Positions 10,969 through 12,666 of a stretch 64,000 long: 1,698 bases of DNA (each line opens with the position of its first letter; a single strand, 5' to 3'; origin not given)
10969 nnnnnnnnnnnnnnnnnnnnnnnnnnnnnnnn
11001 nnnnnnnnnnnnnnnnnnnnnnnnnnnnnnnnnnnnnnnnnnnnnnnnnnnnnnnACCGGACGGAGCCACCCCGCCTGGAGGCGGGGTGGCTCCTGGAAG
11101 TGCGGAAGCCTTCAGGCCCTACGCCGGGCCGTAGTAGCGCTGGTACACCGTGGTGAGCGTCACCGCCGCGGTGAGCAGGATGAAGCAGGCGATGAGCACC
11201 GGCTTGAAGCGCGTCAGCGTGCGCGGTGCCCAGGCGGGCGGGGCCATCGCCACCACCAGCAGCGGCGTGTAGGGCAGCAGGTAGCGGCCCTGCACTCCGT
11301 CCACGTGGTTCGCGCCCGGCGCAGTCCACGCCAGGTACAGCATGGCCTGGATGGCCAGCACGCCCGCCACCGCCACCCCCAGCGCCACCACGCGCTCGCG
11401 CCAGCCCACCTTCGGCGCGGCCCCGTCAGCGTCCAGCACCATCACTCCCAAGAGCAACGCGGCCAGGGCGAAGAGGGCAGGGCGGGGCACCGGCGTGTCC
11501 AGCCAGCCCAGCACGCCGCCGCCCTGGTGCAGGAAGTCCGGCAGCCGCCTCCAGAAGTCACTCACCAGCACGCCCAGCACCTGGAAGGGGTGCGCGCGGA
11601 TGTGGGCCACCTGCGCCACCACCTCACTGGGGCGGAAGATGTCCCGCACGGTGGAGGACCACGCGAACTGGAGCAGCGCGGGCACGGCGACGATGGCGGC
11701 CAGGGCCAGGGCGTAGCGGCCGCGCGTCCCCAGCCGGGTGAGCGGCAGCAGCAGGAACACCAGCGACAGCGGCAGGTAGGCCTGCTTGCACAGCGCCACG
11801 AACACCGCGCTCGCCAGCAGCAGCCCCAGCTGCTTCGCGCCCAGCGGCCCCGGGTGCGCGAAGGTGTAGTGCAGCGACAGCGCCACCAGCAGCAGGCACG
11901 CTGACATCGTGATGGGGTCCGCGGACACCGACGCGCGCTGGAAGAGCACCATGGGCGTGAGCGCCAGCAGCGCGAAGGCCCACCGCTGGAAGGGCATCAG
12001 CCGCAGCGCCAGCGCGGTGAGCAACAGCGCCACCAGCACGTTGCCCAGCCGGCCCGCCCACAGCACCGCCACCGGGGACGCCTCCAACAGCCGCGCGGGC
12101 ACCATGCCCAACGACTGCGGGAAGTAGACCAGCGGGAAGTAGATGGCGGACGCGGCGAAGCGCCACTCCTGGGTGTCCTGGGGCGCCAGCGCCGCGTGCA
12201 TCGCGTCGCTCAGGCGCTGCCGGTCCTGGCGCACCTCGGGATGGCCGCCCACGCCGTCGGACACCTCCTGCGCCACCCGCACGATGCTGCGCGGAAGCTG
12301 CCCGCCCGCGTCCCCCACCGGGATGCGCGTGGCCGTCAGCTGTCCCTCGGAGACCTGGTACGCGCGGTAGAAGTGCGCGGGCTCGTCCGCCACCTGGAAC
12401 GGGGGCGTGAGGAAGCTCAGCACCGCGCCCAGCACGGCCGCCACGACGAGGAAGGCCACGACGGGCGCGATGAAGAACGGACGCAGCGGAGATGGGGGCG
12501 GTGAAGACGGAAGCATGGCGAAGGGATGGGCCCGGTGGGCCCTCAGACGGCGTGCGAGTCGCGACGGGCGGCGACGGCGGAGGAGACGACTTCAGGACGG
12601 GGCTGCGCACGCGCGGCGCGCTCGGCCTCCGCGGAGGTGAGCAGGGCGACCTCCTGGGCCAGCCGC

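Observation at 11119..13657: gmlABC-like three-gene periplasmic glycosylation module inside an ABC-transporter-dependent locus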

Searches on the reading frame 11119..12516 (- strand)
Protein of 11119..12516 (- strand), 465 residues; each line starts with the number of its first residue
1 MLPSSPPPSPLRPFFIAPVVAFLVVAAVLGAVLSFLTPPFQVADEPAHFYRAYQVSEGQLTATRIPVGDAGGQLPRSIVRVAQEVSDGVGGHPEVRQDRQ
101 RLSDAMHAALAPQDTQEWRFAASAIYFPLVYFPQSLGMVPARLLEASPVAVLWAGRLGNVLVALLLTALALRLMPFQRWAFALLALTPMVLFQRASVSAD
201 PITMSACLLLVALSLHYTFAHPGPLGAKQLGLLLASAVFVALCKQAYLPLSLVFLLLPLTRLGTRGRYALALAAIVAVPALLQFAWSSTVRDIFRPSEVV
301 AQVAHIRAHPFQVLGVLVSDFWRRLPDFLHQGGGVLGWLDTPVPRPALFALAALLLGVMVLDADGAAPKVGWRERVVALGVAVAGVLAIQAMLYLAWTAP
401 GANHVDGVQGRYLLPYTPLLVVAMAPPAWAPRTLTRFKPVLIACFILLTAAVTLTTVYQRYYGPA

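Call 3: search_protein_families(library=pfam, proteins=[window:11119-12516:-], max_evalue=0.01)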
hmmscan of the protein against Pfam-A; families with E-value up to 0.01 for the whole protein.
window:11119-12516:- (465 aa): 1 family
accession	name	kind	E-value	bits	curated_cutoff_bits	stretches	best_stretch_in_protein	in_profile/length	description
PF09913.15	DUF2142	-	6e-68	229.9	30.1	1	29-420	3-395/395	Predicted membrane protein (DUF2142)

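Call 8: search_protein_families(library=ncbifam, proteins=[window:11119-12516:-], max_evalue=0.001)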
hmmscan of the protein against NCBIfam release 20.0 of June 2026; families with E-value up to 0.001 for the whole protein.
window:11119-12516:- (465 aa): 0 families

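Call 10: search_solved_structures(query=window:11119-12516:-, max_evalue=1)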
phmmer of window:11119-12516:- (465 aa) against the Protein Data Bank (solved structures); distinct sequences matched with E-value up to 1: 2.
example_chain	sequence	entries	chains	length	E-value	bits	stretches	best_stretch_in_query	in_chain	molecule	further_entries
6wvs_A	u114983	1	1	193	0.037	16.2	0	298-336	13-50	DeNovoTIM15 hyperstable de novo TIM barrel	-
8wql_VG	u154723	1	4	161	0.98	11.5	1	316-392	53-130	Allophycocyanin-B alpha subunit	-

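Call 21: find_homologous_proteins(query=window:11119-12516:-, max_evalue=0.001)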
Query window:11119-12516:- (465 aa): 144 proteins with E <= 0.001 among 8000 candidates; the best 120 are listed.
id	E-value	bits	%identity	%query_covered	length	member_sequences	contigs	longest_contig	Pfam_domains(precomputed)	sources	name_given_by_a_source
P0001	2.2e-296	1001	100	100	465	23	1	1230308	PF09913.16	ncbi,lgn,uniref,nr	ncbi:DUF2142 domain-containing protein [Corallococcus exiguus]|uniref:DUF2142 domain-containing prot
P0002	5.1e-269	911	91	98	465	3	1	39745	PF09913.16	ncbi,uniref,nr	ncbi:DUF2142 domain-containing protein [Corallococcus aberystwythensis]|uniref:DUF2142 domain-contai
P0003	7.4e-252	854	86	100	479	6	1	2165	PF09913.16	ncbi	ncbi:DUF2142 domain-containing protein, partial [Corallococcus soli]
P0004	4.8e-181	621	65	100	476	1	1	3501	PF09913.16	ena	-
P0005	8.7e-150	518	54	96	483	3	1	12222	PF09913.16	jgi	jgi:uncharacterized membrane protein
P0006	6.6e-145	502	55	96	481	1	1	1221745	PF09913.16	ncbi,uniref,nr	ncbi:DUF2142 domain-containing protein [Pyxidicoccus xibeiensis]|uniref:DUF2142 domain-containing pr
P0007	1.8e-115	405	49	96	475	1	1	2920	PF09913.16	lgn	-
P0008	3.7e-109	384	47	96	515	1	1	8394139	PF09913.16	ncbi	ncbi:DUF2142 domain-containing protein [Myxococcaceae bacterium GXIMD 01537]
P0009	8.4e-98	346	42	96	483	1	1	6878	PF09913.16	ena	-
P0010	1.7e-92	329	41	100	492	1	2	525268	PF09913.16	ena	-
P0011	4.5e-90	321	40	96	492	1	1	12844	PF09913.16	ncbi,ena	-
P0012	2.3e-72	263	37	93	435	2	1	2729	PF09913.16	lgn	-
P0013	5.7e-72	261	36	95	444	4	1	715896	PF09913.16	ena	-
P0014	2.5e-69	253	38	93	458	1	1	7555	PF09913.16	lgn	-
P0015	8.4e-67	244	37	96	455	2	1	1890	PF09913.16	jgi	jgi:uncharacterized membrane protein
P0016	6.0e-64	235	40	95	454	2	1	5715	PF09913.16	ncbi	-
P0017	1.1e-63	234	32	97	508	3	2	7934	PF09913.16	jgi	jgi:uncharacterized membrane protein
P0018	9.7e-63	231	33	96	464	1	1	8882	PF09913.16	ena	-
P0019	5.4e-61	225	37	95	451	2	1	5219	PF09913.16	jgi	jgi:uncharacterized membrane protein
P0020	1.3e-59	220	35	92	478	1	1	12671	PF09913.16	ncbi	-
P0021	1.4e-59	220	34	92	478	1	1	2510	PF09913.16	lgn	-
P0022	1.0e-58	218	34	92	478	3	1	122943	PF09913.16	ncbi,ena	-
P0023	4.9e-58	215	35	93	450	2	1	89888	PF09913.16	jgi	-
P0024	2.0e-57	213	36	93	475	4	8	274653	PF09913.16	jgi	jgi:uncharacterized membrane protein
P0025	4.2e-57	212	37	81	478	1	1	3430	PF09913.16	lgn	-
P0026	2.4e-56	210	36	95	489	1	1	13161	PF09913.16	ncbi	ncbi:MAG: DUF2142 domain-containing protein [Thermoanaerobaculia bacterium]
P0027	3.0e-56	209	35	95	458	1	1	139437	PF09913.16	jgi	jgi:predicted membrane protein DUF2142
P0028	3.5e-56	209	36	95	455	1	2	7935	PF09913.16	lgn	-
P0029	1.7e-55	207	36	95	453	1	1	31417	PF09913.16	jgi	jgi:uncharacterized membrane protein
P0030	1.8e-55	207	35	88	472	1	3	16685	PF09913.16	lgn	-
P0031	3.4e-55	206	36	95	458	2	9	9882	PF09913.16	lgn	-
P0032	5.2e-54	202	38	86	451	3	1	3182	PF09913.16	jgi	-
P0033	3.1e-53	200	33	95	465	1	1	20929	PF09913.16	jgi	jgi:uncharacterized membrane protein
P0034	1.2e-52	198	35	95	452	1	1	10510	PF09913.16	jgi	jgi:uncharacterized membrane protein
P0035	1.4e-52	197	37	96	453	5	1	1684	PF09913.16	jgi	jgi:uncharacterized membrane protein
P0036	7.1e-52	195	36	94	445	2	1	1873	PF09913.16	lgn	-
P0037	1.1e-51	194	34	95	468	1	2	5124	PF09913.16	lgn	-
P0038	6.0e-51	192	34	98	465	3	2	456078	PF09913.16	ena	-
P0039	8.1e-50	188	35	96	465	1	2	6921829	PF09913.16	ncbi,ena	-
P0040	2.6e-49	187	34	92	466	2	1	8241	PF09913.16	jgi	-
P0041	6.3e-49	185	34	95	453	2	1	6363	PF09913.16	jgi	jgi:uncharacterized membrane protein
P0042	1.1e-48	185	34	92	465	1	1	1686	PF09913.16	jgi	jgi:hypothetical protein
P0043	1.6e-48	184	35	78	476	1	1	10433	PF09913.16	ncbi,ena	-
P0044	8.3e-48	182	35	89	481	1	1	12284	PF09913.16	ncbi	-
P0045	1.2e-47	181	38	86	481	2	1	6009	PF09913.16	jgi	jgi:hypothetical protein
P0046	2.3e-47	180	32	92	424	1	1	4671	PF09913.16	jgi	jgi:uncharacterized membrane protein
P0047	3.1e-47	180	34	95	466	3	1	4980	PF09913.16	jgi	-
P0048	5.1e-47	179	35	95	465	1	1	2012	PF09913.16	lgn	-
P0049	5.2e-47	179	32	96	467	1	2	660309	PF09913.16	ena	-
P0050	8.6e-47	178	33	93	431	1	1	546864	PF09913.16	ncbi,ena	-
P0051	2.4e-46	177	33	98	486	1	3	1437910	PF09913.16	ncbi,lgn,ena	-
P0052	3.3e-46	176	34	95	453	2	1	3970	PF09913.16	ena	-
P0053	8.0e-46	175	34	96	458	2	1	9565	PF09913.16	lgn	-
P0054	1.3e-45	174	33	92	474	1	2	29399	PF09913.16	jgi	jgi:uncharacterized membrane protein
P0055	7.9e-45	172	31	95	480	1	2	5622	PF09913.16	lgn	-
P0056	5.7e-44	169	30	90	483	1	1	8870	PF09913.16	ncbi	-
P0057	1.1e-42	165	34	89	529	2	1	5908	PF09913.16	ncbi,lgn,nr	ncbi:MAG TPA: DUF2142 domain-containing protein [Gemmataceae bacterium]|nr:DUF2142 domain-containing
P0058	1.7e-42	164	29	95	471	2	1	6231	PF09913.16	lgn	-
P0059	3.1e-42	163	32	98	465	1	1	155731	PF09913.16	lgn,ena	-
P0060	5.7e-42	162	35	87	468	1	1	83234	PF09913.16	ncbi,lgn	-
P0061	1.5e-40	158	33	91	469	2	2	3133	PF09913.16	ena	-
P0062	2.5e-40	157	30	87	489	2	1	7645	PF09913.16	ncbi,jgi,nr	ncbi:MAG TPA: DUF2142 domain-containing protein [Stellaceae bacterium]|nr:DUF2142 domain-containing 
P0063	5.8e-40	156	34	41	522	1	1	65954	PF09913.16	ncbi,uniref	ncbi:DUF2142 domain-containing protein [Baaleninema sp.]|uniref:DUF2142 domain-containing protein n=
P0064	1.6e-39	154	32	87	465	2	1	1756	PF09913.16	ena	-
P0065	2.2e-39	154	28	98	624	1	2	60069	PF09913.16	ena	-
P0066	5.2e-39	153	31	86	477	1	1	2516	PF09913.16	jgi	jgi:uncharacterized membrane protein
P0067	5.7e-39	152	34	88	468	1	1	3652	PF09913.16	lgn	-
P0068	2.1e-38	151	31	97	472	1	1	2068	PF09913.16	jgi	-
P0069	3.7e-38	150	31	97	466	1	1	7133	PF09913.16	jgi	jgi:uncharacterized membrane protein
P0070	3.8e-38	150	28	95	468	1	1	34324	PF09913.16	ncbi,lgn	-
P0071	8.6e-38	149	29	88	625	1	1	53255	PF09913.16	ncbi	-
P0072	1.2e-37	148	31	88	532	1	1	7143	PF09913.16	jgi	jgi:uncharacterized membrane protein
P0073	7.5e-37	146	31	89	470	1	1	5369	PF09913.16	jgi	jgi:uncharacterized membrane protein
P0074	1.0e-36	145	32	87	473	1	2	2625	PF09913.16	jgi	-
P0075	1.2e-36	145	30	94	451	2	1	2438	PF09913.16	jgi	jgi:uncharacterized membrane protein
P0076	1.6e-35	141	32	81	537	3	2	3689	PF09913.16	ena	-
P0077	3.5e-35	140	31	94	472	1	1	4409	PF09913.16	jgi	jgi:uncharacterized membrane protein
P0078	1.4e-34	138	33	98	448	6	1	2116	PF09913.16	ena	-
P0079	1.5e-34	138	29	83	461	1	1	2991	PF09913.16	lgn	-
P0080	4.8e-34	136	29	96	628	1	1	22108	PF09913.16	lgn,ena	-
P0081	7.3e-34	136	26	94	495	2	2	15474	PF09913.16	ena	-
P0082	1.7e-33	134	36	65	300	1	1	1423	PF09913.16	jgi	jgi:uncharacterized membrane protein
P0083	1.9e-33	134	33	84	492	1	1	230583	PF09913.16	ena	-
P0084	2.5e-32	131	39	30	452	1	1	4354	PF09913.16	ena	-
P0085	4.8e-32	130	31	81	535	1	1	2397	PF09913.16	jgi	jgi:uncharacterized membrane protein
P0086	5.2e-32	130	31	92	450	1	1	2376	PF09913.16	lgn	-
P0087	6.9e-32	129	32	88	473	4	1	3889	PF09913.16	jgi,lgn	-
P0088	9.7e-32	129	32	95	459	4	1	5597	PF09913.16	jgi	jgi:uncharacterized membrane protein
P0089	9.8e-32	129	32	90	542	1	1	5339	PF09913.16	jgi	-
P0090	2.8e-31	127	30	95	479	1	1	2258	PF09913.16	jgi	jgi:uncharacterized membrane protein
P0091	2.9e-31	127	35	65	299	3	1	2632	PF09913.16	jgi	jgi:uncharacterized membrane protein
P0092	1.1e-30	125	33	82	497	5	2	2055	PF09913.16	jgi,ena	-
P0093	1.9e-30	124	31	99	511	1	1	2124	PF09913.16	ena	-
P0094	2.1e-30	124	40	26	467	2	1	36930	PF09913.16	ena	-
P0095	1.8e-29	121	28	85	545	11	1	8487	PF09913.16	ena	-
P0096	2.6e-29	121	31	86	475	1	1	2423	PF09913.16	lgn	-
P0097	1.1e-28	119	33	95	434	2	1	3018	PF09913.16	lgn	-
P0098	2.1e-28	118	31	95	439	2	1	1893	PF09913.16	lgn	-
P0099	3.3e-28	117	30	87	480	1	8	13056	PF09913.16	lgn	-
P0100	6.5e-28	116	31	84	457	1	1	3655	PF09913.16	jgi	jgi:uncharacterized membrane protein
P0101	8.1e-28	116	31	84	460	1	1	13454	PF09913.16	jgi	jgi:uncharacterized membrane protein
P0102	2.9e-27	114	29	86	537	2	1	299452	PF09913.16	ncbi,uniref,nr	ncbi:DUF2142 domain-containing protein [Nocardia jejuensis]|uniref:DUF2142 domain-containing protein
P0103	4.9e-27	113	29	83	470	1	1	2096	PF09913.16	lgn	-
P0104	8.7e-27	112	30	95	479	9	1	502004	PF09913.16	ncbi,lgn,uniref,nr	ncbi:DUF2142 domain-containing protein [Acetobacter indonesiensis]|uniref:DUF2142 domain-containing 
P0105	5.5e-26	110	29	87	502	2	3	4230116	PF09913.16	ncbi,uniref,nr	ncbi:DUF2142 domain-containing protein [Skermania piniformis]|uniref:DUF2142 domain-containing prote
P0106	7.3e-26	109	30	85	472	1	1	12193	PF09913.16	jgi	jgi:uncharacterized membrane protein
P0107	4.6e-25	107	32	82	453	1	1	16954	PF09913.16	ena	-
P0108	1.7e-24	105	26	89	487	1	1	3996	PF09913.16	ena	-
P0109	3.0e-24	104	30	82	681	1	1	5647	PF09913.16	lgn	-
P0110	3.3e-23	101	29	95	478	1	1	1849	PF09913.16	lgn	-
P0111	4.3e-23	100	29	93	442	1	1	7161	PF09913.16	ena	-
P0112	2.1e-22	98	36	29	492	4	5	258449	PF09913.16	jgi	jgi:hypothetical protein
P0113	3.6e-20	91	34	36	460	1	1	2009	PF09913.16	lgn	-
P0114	4.2e-20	90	36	18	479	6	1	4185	PF09913.16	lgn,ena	-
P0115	1.8e-19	88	33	41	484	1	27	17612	PF09913.16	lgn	-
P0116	1.4e-18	85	28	95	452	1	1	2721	PF09913.16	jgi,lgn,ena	-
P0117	2.1e-18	85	38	28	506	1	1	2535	PF09913.16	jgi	jgi:uncharacterized membrane protein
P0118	6.2e-18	83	35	36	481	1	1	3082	PF09913.16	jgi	jgi:hypothetical protein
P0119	6.8e-17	80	34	33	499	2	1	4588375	PF09913.16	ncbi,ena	-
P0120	1.9e-16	78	29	85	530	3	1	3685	PF09913.16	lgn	-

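Call 33: find_encoding_contigs(protein=P0010, flank=8000, max_places=2)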
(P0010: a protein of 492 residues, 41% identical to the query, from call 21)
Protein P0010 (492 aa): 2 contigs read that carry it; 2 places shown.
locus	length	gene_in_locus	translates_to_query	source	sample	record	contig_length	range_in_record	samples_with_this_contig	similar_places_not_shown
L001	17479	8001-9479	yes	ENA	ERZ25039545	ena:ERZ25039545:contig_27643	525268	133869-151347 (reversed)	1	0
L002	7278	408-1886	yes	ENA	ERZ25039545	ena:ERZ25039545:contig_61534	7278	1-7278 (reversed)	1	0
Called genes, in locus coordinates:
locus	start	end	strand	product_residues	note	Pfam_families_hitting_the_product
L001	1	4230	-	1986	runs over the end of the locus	PF11974:bMG3, PF01835:MG2, PF17972:bMG5 (faint), PF07703:A2M_BRD, PF00207:A2M, PF07678:TED_complement (faint), PF17973:bMG10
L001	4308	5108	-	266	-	PF05742:TANGO2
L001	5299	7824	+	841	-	PF00535:Glycos_transf_2, PF10111:Glyco_tranf_2_2, PF13641:Glyco_tranf_2_3, PF13632:Glyco_trans_2_3 (faint), PF13641:Glyco_tranf_2_3, PF00535:Glycos_transf_2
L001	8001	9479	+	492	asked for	PF09913:DUF2142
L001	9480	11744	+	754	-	PF13641:Glyco_tranf_2_3 (weak), PF00535:Glycos_transf_2, PF10111:Glyco_tranf_2_2 (faint), PF13632:Glyco_trans_2_3 (faint), PF00535:Glycos_transf_2, PF13641:Glyco_tranf_2_3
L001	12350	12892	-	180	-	PF04138:GtrA_DPMS_TM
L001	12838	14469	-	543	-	PF00535:Glycos_transf_2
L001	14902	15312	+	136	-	-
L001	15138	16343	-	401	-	PF01757:Acyl_transf_3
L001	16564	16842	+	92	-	PF01695:IstB_IS21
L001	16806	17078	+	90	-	PF01695:IstB_IS21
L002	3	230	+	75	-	?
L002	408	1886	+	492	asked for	PF09913:DUF2142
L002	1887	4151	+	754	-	PF13641:Glyco_tranf_2_3 (weak), PF00535:Glycos_transf_2, PF10111:Glyco_tranf_2_2 (faint), PF13632:Glyco_trans_2_3 (faint), PF00535:Glycos_transf_2, PF13641:Glyco_tranf_2_3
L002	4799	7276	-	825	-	?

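Call 37: predict_structure(alignment_id=A1)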
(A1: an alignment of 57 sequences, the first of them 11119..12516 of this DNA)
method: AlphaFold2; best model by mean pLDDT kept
length: 465 residues; sequences in the alignment: 57
mean_pLDDT: 94.2   pTM: 0.93
mean pLDDT of the five models: 94.2, 93.7, 93.3, 93.3, 92.9
residues with pLDDT >= 90: 419; 70-90: 29; 50-70: 4; < 50: 13
segments of 3 or more residues with pLDDT < 50: 1-5, 10-15
pLDDT, mean of each block of 10 residues (from residue 1): 46 66 98 98 96 98 89 97 96 96 98 97 94 98 98 98 98 96 98 97 98 98 97 98 96 98 98 98 94 84 97 98 97 94 98 97 88 97 97 95 96 98 85 91 98 98 88
secondary structure, 60 per line:
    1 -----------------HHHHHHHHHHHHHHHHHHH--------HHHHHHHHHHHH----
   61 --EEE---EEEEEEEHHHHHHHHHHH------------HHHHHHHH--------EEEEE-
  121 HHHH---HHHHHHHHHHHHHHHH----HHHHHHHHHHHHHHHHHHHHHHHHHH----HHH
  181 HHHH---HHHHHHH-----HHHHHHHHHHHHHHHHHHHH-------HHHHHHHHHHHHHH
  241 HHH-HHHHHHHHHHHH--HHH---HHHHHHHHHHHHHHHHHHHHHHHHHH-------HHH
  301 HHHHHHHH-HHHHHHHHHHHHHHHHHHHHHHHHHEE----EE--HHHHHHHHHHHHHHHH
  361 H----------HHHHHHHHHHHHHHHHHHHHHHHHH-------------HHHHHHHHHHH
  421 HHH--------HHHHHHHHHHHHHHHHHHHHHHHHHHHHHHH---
elements in order: H18-36 H45-56 E63-65 E69-75 H76-86 H99-106 E115-119 H121-124 H128-143 H148-173 H178-184 H188-194 H200-219 H227-243 H245-256 H265-290 H298-308 H310-334 H345-361 H372-396 H410-423 H432-462

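Call 51: find_encoding_contigs(protein=P0006, flank=8000, max_places=1)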
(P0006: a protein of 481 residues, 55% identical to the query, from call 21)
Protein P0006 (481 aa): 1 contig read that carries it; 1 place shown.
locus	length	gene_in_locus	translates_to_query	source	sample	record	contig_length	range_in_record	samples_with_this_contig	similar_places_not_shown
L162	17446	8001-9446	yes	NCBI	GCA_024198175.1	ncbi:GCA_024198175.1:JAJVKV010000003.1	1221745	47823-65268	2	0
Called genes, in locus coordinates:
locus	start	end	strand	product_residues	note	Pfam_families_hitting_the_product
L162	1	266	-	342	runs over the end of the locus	PF01073:3Beta_HSD, PF01370:Epimerase, PF02719:Polysacc_synt_2, PF04321:RmlD_sub_bind, PF07993:NAD_binding_4, PF13460:NAD_binding_10 (weak), PF16363:GDP_Man_Dehyd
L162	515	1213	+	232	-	PF00535:Glycos_transf_2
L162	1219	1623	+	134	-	PF10066:DUF2304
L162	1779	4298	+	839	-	PF01344:Kelch_1 (faint)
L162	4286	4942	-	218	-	-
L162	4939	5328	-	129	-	-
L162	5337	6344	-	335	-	PF00535:Glycos_transf_2, PF10111:Glyco_tranf_2_2 (faint), PF13641:Glyco_tranf_2_3, PF13632:Glyco_trans_2_3 (weak)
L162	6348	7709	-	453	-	PF09913:DUF2142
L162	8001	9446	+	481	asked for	PF09913:DUF2142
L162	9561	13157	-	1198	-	PF13578:Methyltransf_24, PF00534:Glycos_transf_1 (weak), PF13524:Glyco_trans_1_2 (weak), PF13692:Glyco_trans_1_4, PF13439:Glyco_transf_4, PF13579:Glyco_trans_4_4, PF00534:Glycos_transf_1, PF13692:Glyco_trans_1_4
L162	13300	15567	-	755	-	PF13506:Glyco_transf_21 (faint), PF00535:Glycos_transf_2, PF10111:Glyco_tranf_2_2 (faint), PF13641:Glyco_tranf_2_3 (weak), PF00535:Glycos_transf_2 (weak)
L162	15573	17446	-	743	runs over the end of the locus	PF00535:Glycos_transf_2, PF13641:Glyco_tranf_2_3, PF10111:Glyco_tranf_2_2 (weak)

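Call 52: find_encoding_contigs(protein=P0008, flank=8000, max_places=1)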
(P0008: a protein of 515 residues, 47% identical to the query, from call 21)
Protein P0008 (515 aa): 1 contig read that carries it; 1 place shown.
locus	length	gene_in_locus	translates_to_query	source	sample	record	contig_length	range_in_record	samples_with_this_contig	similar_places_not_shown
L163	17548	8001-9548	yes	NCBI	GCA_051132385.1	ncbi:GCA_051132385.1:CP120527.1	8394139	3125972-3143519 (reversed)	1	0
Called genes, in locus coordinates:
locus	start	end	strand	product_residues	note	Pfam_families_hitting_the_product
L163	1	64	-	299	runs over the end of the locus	PF01073:3Beta_HSD (weak), PF01370:Epimerase, PF02719:Polysacc_synt_2 (weak), PF04321:RmlD_sub_bind, PF07993:NAD_binding_4 (faint), PF16363:GDP_Man_Dehyd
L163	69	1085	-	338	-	PF01073:3Beta_HSD, PF01370:Epimerase, PF02719:Polysacc_synt_2, PF04321:RmlD_sub_bind, PF07993:NAD_binding_4, PF13460:NAD_binding_10 (weak), PF16363:GDP_Man_Dehyd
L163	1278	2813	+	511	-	PF20706:GT4-conflict (weak), PF00534:Glycos_transf_1, PF13692:Glyco_trans_1_4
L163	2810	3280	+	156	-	-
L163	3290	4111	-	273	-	PF01261:AP_endonuc_2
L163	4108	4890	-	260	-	PF01370:Epimerase (weak)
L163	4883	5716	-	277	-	PF00535:Glycos_transf_2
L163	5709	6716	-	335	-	PF00535:Glycos_transf_2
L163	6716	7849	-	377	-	PF00070:Pyr_redox (faint), PF01266:DAO, PF07992:Pyr_redox_2 (faint)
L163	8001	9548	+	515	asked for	PF09913:DUF2142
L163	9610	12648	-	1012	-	-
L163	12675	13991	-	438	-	PF14307:Glyco_tran_WbsX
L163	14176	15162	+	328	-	PF00535:Glycos_transf_2, PF10111:Glyco_tranf_2_2, PF13641:Glyco_tranf_2_3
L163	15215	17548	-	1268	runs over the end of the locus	PF00535:Glycos_transf_2, PF10111:Glyco_tranf_2_2 (weak), PF13641:Glyco_tranf_2_3, PF00535:Glycos_transf_2, PF13641:Glyco_tranf_2_3, PF00534:Glycos_transf_1 (weak), PF13524:Glyco_trans_1_2, PF22772:WsaF_C, +2 more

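Call 53: find_encoding_contigs(protein=P0105, flank=8000, max_places=1)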
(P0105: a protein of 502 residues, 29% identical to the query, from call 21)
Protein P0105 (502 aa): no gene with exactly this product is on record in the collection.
